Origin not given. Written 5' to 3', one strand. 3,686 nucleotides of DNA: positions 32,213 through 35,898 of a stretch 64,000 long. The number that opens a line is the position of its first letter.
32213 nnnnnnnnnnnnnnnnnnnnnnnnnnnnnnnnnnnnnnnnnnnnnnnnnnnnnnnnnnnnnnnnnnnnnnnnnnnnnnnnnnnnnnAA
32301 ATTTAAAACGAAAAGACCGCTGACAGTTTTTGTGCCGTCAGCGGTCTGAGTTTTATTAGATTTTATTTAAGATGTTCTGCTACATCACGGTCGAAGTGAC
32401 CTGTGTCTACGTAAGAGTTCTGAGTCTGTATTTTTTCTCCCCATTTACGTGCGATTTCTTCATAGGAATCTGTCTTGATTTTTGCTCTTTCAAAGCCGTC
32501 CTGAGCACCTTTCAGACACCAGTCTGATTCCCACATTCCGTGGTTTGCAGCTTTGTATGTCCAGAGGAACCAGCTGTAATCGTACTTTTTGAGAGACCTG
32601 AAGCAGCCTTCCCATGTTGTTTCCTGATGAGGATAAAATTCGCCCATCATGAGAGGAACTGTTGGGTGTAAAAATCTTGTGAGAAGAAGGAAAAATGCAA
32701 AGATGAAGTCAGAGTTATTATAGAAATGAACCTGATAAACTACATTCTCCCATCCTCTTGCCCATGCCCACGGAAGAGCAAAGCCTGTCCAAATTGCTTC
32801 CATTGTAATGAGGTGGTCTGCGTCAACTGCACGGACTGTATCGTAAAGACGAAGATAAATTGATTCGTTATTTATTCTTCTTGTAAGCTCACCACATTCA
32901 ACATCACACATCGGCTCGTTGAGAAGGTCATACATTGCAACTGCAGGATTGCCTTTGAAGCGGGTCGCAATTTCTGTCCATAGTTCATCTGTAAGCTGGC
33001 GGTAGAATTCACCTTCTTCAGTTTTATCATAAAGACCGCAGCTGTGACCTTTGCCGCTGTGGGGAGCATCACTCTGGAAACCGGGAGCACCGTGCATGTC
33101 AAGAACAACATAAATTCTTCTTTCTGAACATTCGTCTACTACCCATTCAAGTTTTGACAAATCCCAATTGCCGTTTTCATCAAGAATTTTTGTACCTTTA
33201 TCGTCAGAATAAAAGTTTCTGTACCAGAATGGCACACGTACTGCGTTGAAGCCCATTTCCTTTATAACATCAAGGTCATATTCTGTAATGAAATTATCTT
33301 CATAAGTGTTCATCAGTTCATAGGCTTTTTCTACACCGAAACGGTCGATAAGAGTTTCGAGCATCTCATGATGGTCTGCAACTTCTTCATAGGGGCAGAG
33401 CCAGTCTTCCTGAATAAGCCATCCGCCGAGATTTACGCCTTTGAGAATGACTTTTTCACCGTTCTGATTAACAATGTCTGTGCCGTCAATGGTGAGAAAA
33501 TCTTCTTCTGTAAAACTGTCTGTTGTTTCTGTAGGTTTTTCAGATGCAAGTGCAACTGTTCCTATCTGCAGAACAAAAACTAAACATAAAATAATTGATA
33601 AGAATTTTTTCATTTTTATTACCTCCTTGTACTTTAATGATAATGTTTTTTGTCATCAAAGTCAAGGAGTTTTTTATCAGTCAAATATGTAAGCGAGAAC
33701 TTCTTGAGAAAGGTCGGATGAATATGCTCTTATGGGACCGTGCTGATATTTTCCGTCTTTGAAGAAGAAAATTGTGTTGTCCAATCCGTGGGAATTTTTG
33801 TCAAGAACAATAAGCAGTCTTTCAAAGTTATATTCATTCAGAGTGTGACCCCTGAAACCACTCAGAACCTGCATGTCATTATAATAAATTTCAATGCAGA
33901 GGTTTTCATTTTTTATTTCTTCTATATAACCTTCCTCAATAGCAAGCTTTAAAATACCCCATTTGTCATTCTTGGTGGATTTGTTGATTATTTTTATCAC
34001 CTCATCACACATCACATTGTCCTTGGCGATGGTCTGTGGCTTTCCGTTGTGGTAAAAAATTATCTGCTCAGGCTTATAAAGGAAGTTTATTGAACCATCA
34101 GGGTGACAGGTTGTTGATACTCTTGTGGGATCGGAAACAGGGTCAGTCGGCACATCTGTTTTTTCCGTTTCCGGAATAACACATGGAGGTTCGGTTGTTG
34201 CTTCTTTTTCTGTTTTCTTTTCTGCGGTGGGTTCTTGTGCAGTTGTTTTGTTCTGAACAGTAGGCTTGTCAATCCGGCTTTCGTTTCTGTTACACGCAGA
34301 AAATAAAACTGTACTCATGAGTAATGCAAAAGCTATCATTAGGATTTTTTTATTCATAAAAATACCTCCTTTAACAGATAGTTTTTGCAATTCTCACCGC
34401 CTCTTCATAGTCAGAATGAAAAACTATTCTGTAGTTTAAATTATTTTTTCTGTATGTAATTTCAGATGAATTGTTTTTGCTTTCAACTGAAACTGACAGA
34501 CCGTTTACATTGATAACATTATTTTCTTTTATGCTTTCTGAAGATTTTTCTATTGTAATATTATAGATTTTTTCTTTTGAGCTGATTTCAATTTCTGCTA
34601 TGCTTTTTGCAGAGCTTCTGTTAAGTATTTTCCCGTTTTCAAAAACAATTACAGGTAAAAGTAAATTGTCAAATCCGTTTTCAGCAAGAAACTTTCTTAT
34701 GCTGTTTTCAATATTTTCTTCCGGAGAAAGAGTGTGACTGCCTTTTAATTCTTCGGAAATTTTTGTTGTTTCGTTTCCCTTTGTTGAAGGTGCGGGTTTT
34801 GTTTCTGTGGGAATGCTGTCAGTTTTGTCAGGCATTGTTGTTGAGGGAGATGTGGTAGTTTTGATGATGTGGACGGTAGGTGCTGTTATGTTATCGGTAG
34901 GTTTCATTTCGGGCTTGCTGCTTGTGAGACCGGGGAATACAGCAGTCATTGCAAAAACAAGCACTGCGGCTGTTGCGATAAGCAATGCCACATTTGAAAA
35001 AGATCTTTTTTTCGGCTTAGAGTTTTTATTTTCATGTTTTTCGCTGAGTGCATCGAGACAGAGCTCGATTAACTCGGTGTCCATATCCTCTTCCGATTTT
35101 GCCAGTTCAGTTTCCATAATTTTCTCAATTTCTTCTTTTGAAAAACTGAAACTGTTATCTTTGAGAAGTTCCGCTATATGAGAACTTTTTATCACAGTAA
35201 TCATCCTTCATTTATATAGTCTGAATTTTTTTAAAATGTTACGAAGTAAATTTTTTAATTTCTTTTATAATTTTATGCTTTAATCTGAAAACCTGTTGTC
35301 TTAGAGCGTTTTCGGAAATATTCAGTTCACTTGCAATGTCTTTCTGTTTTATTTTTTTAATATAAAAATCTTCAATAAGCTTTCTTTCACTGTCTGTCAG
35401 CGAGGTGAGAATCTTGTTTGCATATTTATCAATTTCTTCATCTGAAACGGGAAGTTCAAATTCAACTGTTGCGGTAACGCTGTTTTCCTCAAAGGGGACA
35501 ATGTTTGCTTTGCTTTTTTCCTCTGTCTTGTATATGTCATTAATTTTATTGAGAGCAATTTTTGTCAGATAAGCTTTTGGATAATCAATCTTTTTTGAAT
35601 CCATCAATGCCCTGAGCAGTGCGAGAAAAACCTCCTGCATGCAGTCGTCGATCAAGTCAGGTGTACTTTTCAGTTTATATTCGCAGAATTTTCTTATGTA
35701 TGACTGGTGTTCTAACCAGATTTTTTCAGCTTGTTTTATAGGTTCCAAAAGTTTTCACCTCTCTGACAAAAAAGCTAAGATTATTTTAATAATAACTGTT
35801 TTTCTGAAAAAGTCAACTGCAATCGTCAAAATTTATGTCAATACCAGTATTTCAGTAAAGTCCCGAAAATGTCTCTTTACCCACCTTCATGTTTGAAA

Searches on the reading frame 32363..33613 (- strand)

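Call 6: search_protein_families(library=pfam, proteins=[window:32363-33613:-], max_evalue=0.001)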
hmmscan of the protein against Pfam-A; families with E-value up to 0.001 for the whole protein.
window:32363-33613:- (416 aa): 2 families
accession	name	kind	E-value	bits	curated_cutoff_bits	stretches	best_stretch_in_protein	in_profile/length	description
PF00150.24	Cellulase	-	1.5e-25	90.6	23.5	1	104-356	18-271/272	Cellulase (glycosyl hydrolase family 5)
PF02449.21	Glyco_hydro_42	-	0.00093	19.1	21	0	202-240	106-145/376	Beta-galactosidase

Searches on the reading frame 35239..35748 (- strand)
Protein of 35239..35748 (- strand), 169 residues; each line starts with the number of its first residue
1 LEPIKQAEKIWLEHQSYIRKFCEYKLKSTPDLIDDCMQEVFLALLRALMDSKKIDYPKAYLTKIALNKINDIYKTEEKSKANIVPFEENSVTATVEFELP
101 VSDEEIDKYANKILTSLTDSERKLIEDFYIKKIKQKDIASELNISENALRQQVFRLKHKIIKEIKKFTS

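Call 6: search_protein_families(library=pfam, proteins=[window:35239-35748:-], max_evalue=0.001)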
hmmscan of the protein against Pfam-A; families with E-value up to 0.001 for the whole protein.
window:35239-35748:- (169 aa): 3 families
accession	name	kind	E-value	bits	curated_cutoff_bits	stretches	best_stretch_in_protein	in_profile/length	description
PF04542.20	Sigma70_r2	-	2.3e-07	30.9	24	1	13-75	4-67/71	Sigma-70 region 2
PF08281.18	Sigma70_r4_2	-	5.7e-05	23.1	25.7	1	113-157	7-51/54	Sigma-70, region 4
PF04545.22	Sigma70_r4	-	0.00014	21.8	24.1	1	114-154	2-42/50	Sigma-70, region 4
